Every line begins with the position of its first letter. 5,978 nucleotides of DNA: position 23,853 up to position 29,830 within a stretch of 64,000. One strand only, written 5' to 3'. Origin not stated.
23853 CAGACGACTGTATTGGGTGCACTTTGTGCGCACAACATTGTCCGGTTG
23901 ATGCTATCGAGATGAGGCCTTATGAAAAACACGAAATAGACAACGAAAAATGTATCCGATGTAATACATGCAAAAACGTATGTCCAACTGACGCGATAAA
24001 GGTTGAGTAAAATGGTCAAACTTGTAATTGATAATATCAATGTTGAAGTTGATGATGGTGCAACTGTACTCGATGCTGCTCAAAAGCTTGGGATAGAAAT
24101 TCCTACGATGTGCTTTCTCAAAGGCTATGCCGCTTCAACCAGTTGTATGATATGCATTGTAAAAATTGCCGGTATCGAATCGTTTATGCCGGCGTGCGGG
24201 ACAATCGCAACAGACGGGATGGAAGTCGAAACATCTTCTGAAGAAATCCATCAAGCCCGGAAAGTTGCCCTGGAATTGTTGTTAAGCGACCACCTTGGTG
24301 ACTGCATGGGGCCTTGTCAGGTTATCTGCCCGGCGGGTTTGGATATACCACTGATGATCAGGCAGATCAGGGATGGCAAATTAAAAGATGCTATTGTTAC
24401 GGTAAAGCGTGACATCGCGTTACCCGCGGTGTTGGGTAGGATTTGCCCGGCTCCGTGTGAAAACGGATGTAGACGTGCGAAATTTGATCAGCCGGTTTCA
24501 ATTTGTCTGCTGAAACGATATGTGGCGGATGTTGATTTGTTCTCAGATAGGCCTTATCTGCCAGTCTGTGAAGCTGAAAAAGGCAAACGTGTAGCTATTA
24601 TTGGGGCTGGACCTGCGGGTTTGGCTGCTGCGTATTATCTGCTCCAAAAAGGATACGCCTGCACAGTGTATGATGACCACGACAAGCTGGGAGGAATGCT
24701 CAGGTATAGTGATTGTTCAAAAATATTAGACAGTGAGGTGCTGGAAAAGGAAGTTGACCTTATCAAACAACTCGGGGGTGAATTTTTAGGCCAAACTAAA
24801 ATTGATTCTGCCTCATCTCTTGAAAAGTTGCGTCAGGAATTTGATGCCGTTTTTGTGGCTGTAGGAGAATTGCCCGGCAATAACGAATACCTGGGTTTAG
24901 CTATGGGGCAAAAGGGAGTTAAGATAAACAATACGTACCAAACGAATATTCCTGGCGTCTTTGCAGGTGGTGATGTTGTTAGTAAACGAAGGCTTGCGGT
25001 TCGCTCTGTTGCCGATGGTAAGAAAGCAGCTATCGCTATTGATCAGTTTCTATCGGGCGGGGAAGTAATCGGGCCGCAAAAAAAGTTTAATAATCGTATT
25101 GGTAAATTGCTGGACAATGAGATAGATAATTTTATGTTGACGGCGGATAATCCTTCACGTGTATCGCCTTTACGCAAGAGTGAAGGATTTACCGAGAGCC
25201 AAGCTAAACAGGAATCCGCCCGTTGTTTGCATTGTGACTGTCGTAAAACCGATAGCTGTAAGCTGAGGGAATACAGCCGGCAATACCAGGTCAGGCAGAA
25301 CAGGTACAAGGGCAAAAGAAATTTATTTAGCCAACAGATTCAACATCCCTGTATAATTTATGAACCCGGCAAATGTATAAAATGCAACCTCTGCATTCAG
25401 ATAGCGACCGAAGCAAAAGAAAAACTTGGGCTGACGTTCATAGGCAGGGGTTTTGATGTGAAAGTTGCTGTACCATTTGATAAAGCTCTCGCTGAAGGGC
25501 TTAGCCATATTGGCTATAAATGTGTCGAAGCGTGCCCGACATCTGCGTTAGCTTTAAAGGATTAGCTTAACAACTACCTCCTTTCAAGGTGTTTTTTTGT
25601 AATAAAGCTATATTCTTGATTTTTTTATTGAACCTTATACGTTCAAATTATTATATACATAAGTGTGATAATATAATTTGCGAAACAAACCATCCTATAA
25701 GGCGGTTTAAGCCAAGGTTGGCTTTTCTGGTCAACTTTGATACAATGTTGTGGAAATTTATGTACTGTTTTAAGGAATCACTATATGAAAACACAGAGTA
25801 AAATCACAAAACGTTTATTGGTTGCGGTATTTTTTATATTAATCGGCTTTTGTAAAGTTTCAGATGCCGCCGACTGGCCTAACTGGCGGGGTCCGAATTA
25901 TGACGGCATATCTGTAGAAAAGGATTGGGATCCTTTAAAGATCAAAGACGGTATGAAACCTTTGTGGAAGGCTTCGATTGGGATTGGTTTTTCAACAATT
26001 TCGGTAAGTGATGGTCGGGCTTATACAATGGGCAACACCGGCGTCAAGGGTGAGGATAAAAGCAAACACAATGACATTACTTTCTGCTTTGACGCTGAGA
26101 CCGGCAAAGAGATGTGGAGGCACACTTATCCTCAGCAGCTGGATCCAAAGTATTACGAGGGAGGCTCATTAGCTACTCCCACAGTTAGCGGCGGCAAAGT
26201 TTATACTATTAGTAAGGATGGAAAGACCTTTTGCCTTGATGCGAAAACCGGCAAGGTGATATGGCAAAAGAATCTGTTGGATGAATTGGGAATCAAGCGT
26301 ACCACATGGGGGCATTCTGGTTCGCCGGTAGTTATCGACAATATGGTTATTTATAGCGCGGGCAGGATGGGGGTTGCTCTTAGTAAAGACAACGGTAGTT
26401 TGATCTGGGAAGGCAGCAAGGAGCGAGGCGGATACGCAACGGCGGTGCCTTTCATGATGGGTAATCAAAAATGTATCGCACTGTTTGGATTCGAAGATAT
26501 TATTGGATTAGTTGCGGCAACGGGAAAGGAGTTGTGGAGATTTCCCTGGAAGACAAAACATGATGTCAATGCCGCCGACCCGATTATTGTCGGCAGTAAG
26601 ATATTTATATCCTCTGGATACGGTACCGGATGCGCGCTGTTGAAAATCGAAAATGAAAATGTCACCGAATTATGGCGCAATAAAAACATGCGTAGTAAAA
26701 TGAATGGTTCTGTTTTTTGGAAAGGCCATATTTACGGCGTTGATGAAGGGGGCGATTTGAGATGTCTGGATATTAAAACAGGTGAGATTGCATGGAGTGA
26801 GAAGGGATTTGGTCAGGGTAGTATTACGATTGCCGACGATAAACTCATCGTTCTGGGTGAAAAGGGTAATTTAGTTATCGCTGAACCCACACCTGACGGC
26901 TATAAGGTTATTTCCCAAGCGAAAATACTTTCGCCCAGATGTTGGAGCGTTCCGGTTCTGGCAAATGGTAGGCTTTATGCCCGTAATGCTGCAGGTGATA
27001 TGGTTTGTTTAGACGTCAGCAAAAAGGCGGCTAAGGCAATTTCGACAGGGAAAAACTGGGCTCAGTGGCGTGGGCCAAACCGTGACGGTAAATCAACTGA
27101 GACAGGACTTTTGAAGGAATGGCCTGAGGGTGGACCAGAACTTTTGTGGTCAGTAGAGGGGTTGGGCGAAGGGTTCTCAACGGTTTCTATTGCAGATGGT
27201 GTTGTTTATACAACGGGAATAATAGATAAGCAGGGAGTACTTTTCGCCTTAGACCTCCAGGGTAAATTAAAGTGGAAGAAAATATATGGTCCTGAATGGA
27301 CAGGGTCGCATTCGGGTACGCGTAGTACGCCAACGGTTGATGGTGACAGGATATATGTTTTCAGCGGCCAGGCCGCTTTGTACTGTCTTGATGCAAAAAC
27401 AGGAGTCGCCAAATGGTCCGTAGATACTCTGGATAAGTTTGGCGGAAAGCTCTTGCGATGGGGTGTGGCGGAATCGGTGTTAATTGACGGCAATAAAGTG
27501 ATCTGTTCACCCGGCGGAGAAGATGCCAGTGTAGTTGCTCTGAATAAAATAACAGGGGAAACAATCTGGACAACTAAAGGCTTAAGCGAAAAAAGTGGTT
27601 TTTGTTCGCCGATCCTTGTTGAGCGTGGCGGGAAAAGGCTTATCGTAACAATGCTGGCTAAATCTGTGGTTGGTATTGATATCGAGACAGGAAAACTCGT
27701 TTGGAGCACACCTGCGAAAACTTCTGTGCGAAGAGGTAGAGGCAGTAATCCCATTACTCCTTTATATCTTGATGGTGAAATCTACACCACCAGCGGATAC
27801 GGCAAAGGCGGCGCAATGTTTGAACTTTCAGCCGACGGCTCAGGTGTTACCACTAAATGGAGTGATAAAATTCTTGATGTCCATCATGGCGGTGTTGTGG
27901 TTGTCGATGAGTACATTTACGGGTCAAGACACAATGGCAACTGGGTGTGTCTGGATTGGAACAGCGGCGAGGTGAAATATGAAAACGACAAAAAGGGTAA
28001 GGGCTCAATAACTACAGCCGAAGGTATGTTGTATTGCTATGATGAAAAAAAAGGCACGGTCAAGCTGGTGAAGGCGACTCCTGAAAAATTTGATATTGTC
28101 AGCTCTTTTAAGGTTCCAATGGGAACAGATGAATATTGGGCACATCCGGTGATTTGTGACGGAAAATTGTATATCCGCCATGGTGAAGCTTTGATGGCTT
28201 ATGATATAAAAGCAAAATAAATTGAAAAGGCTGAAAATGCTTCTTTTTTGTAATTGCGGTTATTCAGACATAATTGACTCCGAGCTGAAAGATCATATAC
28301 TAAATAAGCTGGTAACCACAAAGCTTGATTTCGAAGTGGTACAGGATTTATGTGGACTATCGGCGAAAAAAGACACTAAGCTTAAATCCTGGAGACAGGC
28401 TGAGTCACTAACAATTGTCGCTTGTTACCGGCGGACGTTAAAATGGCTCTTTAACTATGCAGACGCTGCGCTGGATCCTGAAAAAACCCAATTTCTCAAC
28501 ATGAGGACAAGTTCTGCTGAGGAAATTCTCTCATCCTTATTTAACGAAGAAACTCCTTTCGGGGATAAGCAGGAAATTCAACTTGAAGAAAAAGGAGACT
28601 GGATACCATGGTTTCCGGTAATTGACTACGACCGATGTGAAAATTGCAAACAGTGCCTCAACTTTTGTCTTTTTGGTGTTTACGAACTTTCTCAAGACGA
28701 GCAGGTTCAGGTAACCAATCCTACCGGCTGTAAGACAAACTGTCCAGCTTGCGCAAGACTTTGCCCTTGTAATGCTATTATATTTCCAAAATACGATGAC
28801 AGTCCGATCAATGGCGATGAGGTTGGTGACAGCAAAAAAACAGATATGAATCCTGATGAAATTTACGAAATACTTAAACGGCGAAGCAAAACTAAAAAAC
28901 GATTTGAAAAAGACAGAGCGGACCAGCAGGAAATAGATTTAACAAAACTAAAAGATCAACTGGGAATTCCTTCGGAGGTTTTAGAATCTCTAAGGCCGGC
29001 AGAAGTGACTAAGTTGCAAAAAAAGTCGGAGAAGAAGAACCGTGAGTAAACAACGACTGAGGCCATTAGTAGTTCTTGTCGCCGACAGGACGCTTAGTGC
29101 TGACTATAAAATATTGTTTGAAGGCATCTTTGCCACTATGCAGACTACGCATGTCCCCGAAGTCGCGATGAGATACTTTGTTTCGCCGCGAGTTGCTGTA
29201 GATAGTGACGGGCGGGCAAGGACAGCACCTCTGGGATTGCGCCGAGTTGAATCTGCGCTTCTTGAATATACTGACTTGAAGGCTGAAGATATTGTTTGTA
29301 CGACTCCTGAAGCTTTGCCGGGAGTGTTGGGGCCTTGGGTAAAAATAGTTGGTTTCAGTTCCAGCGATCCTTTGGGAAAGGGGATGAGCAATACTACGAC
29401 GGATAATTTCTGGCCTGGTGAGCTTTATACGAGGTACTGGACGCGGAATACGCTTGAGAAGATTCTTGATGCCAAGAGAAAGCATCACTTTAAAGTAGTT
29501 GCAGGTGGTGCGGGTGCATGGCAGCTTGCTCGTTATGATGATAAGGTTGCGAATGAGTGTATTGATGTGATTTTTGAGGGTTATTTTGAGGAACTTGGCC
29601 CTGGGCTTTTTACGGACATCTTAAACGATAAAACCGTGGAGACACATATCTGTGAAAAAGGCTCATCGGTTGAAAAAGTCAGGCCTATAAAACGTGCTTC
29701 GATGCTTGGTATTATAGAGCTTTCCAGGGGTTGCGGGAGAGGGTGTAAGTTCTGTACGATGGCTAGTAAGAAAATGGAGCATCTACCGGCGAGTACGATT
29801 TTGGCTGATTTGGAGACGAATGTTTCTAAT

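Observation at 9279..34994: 25.7-kb, 18-gene co-directional locus combining envelope propellers, an FtsX-type ABC exporter, a NapGH-like electron conduit, NAD(P)H flavo-iron-sulfur enzymes and a terpenoid cyclase block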

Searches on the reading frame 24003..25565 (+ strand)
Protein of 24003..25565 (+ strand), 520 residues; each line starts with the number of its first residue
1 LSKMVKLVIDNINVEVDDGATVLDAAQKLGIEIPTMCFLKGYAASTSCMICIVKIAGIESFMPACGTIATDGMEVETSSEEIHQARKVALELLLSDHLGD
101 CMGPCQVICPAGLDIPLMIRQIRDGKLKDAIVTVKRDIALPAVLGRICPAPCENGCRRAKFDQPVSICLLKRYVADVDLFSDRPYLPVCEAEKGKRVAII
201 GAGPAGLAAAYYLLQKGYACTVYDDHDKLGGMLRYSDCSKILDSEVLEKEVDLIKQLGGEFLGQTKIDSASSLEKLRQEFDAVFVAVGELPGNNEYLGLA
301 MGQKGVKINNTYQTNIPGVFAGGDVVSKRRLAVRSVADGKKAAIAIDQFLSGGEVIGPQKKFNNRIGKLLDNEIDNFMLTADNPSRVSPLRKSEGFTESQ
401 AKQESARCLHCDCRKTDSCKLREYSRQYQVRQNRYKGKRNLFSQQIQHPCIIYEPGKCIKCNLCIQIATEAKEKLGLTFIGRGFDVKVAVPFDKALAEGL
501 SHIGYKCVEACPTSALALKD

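Call 6: search_protein_families(library=pfam, proteins=[window:24003-25565:+], max_evalue=0.01)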
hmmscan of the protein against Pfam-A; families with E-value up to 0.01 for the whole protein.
window:24003-25565:+ (520 aa): 18 families
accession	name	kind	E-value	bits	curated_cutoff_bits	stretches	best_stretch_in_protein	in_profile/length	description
PF14691.11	Fer4_20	-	6.5e-17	61.8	25.8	1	103-177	30-107/113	Dihydroprymidine dehydrogenase domain II, 4Fe-4S cluster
PF07992.20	Pyr_redox_2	-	2.2e-16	60.6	26.1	1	190-339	142-291/291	Pyridine nucleotide-disulphide oxidoreductase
PF13510.11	Fer2_4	-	5.2e-15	55.7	22.8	1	3-79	2-81/82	2Fe-2S iron-sulfur cluster binding domain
PF13450.12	NAD_binding_8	-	3.3e-09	37.3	21.9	1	199-234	1-36/68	NAD(P)-binding Rossmann-like domain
PF01266.30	DAO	-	1.6e-07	31.6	27.9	1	196-230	1-35/353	FAD dependent oxidoreductase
PF00890.30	FAD_binding_2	-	6.1e-06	26.1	20.4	1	197-236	2-41/414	FAD binding domain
PF22117.2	Fer4_Nqo3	-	6.8e-05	23.4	27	1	449-516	2-66/67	NADH-quinone oxidoreductase subunit 3, ferredoxin-like domain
PF03486.20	HI0933_like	-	0.00015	21.8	50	1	196-235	2-41/244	HI0933-like protein Rossmann domain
PF12831.13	FAD_oxidored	-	0.00034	20.5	27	1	197-265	2-68/416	FAD dependent oxidoreductase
PF10588.14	NADH-G_4Fe-4S_3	-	0.00044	20.2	27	0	86-102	1-17/40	NADH-ubiquinone oxidoreductase-G iron-sulfur binding region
PF01494.25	FAD_binding_3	-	0.00046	20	22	1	197-228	4-35/349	FAD binding domain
PF00070.33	Pyr_redox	-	0.00089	20.2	22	1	196-255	1-59/82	Pyridine nucleotide-disulphide oxidoreductase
PF01593.30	Amino_oxidase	-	0.0016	18.2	19.8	1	205-231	2-28/443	Flavin containing amine oxidoreductase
PF01134.28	GIDA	-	0.0017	17.9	22.1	1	197-267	2-72/391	Glucose inhibited division protein A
PF00743.25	FMO-like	-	0.0018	17.3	22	1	195-239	2-46/532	Flavin-binding monooxygenase-like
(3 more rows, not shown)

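Call 8: search_protein_families(library=ncbifam, proteins=[window:24003-25565:+], max_evalue=0.001)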
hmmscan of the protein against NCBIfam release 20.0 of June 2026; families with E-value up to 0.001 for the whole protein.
window:24003-25565:+ (520 aa): 72 families (the best 25 are shown)
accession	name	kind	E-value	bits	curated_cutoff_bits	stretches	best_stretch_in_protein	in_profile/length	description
NF009454.0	PRK12814.1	equivalog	1.8e-129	433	916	2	3-288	2-287/657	putative NADPH-dependent glutamate synthase small subunit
NF009410.0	PRK12771.1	subfamily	2.8e-71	240.8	516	2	100-289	45-233/566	NAD(P)-binding protein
NF045663.1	diclust_near_Sec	equivalog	1.7e-59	201.7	530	1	102-467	17-364/759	pyridine nucleotide-disulfide oxidoreductase/dicluster-binding protein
NF010590.0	PRK13984.1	equivalog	1.4e-49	168.8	946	2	103-290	196-384/611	putative oxidoreductase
TIGR01316.1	gltA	equivalog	1.7e-49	168.8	471.75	2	102-289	35-228/449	NADPH-dependent glutamate synthase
NF009414.0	PRK12778.1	equivalog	3.3e-46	157.9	1103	2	100-288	333-526/752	bifunctional dihydroorotate dehydrogenase B NAD binding subunit/NADPH-dependent glutamate synthase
NF040763.1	FeFe_hydrog_A6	exception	2.9e-45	154.7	765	2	5-102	1-98/571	NADH-dependent [FeFe] hydrogenase, group A6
TIGR01317.1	GOGAT_sm_gam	subfamily_domain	7.9e-42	143.7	447.7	2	100-288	46-237/485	glutamate synthase small subunit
TIGR01318.1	gltD_gamma_fam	subfamily_domain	4.7e-41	140.8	482.95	2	101-289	45-236/467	glutamate synthase, small subunit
TIGR03315.1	Se_ygfK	equivalog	8.2e-39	132.8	835.3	2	84-290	429-632/1012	putative selenate reductase subunit YgfK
NF009408.0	PRK12769.1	equivalog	1.4e-38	132.5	1003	2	105-289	236-422/659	formate-dependent uric acid utilization protein AegA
NF009413.0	PRK12775.1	equivalog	1.5e-35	122.3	1895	2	100-299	335-535/1006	putative trifunctional 2-polyprenylphenol hydroxylase/glutamate synthase subunit beta/ferritin domain-containing protein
NF005745.0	PRK07569.1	equivalog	2.3e-29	102.4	333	2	4-98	3-97/238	bidirectional hydrogenase complex protein HoxU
NF009451.0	PRK12809.1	equivalog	4.2e-27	94.7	1154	1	105-289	219-405/639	formate-dependent uric acid utilization protein YgfT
TIGR01973.1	NuoG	equivalog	1.9e-26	93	470.05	2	8-101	2-95/606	NADH-quinone oxidoreductase subunit NuoG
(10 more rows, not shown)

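Call 39: search_solved_structures(query=window:24003-25565:+, max_evalue=0.00001)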
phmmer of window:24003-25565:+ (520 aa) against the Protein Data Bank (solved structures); distinct sequences matched with E-value up to 0.00001: 116 (the best 60 are shown).
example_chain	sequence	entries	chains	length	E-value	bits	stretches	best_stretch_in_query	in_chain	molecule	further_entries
9bov_A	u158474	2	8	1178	9.8e-103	347.8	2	3-290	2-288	Molybdopterin oxidoreductase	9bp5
8oh5_C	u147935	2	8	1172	2.4e-90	307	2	7-289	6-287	Formate dehydrogenase-O, major subunit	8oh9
9n5u_A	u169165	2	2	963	2.9e-85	290.2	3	2-290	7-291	NfnA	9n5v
4ylf_B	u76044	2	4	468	8.4e-40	140.2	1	103-315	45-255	Dihydropyrimidine dehydrogenase subunit A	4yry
5jca_L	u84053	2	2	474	7.2e-39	137.1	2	103-289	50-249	NADH-dependent Ferredoxin:NADP Oxidoreductase (NfnI) subunit alpha | NADH-dependent Ferredoxin:NADP Oxidoreductase subunit alpha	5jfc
5vj7_A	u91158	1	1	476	3.2e-36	128.4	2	103-289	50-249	Oxidoreductase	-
7mfm_I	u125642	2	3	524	4.7e-35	124.6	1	109-291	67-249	Glutamate synthase (NADPH) small chain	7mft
8a6t_A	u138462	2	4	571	1.7e-32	116.1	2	412-519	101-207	Electron bifurcating hydrogenase subunit HydA1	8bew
2vdc_G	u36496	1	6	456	2.3e-28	102.5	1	100-291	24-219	GLUTAMATE SYNTHASE [NADPH] SMALL CHAIN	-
6s6s_G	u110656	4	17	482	2.7e-28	102.3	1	100-291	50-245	Glutamate synthase [NADPH] small chain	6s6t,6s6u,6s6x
7q4v_A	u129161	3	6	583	1e-23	87.2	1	9-102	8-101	Iron hydrogenase HydA1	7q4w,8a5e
9wxb_B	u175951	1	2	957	2.4e-23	85.9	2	5-103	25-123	Formate dehydrogenase alpha subunit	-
7p5h_A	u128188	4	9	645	9.1e-23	84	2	6-102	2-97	Fe-hydrogenase, subunit alpha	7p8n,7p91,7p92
6tg9_A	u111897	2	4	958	1.2e-22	83.6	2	5-103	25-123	Formate dehydrogenase subunit alpha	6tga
7t2r_A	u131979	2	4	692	2.5e-19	72.7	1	4-102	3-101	NiFe hydrogenase subunit A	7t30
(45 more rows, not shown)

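Call 45: search_solved_structures(query=window:24003-25565:+, max_evalue=1e-60, show_alignments=2)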
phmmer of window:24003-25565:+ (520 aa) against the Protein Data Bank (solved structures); distinct sequences matched with E-value up to 1e-60: 3.
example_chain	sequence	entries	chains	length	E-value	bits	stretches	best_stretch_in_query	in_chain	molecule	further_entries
9bov_A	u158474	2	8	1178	9.8e-103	347.8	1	3-290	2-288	Molybdopterin oxidoreductase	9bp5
8oh5_C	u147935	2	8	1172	2.4e-90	307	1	7-289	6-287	Formate dehydrogenase-O, major subunit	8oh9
9n5u_A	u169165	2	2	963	2.9e-85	290.2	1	2-290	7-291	NfnA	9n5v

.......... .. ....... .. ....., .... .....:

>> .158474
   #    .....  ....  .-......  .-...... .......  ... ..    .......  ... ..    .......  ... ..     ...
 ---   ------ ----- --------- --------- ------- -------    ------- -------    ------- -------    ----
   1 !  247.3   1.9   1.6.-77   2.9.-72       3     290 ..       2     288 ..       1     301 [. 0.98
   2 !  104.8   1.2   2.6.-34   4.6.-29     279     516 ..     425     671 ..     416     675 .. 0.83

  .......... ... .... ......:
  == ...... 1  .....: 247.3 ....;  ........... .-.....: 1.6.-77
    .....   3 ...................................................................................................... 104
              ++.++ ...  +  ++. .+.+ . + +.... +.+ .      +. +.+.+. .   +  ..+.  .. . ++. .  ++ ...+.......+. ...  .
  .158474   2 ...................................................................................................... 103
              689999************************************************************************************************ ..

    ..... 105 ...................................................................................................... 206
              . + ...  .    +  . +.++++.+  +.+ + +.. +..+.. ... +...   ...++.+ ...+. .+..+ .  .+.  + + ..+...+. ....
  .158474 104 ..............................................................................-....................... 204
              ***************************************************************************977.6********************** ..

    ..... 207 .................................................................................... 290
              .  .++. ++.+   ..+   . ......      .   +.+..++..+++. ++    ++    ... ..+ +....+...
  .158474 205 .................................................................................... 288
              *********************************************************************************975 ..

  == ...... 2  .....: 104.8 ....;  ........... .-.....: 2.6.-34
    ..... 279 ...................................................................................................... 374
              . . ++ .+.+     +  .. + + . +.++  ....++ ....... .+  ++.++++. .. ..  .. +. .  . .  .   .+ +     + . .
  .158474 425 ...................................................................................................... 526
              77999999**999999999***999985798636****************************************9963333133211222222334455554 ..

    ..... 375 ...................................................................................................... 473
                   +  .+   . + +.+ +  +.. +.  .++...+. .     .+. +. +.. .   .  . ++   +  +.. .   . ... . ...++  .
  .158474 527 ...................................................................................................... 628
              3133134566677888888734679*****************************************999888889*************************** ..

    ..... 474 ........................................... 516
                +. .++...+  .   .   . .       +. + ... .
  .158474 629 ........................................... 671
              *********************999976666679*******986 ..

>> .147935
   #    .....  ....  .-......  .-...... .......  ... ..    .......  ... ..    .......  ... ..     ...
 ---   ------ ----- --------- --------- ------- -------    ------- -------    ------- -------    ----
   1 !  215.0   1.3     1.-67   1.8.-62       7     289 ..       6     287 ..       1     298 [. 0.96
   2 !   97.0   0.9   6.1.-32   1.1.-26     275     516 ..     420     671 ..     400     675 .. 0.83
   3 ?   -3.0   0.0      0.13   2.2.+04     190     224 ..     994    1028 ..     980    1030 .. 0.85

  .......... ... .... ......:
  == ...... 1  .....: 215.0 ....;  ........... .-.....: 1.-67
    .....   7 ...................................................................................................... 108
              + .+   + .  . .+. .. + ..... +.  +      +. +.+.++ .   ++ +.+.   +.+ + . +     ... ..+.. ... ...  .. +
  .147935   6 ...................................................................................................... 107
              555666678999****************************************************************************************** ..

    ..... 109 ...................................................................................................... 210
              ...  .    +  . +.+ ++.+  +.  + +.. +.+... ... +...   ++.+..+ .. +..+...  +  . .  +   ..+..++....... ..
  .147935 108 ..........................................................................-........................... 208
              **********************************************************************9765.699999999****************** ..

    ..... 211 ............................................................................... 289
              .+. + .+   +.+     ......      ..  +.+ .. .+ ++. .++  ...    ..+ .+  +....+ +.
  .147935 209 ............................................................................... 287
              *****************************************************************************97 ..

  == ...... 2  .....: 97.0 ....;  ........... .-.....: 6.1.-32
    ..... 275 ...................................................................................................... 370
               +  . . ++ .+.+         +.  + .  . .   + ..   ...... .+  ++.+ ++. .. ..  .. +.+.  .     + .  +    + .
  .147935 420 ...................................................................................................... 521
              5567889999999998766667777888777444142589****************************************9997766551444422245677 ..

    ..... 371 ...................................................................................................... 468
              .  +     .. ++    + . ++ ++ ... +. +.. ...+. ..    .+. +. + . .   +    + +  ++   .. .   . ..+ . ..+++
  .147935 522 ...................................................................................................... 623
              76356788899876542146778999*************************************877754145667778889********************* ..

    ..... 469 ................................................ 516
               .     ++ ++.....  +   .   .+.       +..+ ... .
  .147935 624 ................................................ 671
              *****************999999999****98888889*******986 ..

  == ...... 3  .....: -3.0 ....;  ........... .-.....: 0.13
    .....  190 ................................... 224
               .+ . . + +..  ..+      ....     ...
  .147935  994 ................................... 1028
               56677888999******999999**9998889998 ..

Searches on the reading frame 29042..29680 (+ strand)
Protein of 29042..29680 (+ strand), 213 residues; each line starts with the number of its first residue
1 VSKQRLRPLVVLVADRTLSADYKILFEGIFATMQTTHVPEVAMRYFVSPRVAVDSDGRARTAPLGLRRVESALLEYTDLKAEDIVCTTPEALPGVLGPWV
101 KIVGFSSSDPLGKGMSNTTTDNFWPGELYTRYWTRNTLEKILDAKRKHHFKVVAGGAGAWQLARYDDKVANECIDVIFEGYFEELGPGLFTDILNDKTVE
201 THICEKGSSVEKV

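Call 76: search_protein_families(library=pfam, proteins=[window:29042-29680:+], max_evalue=10)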
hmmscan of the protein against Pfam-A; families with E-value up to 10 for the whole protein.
window:29042-29680:+ (213 aa): 0 families
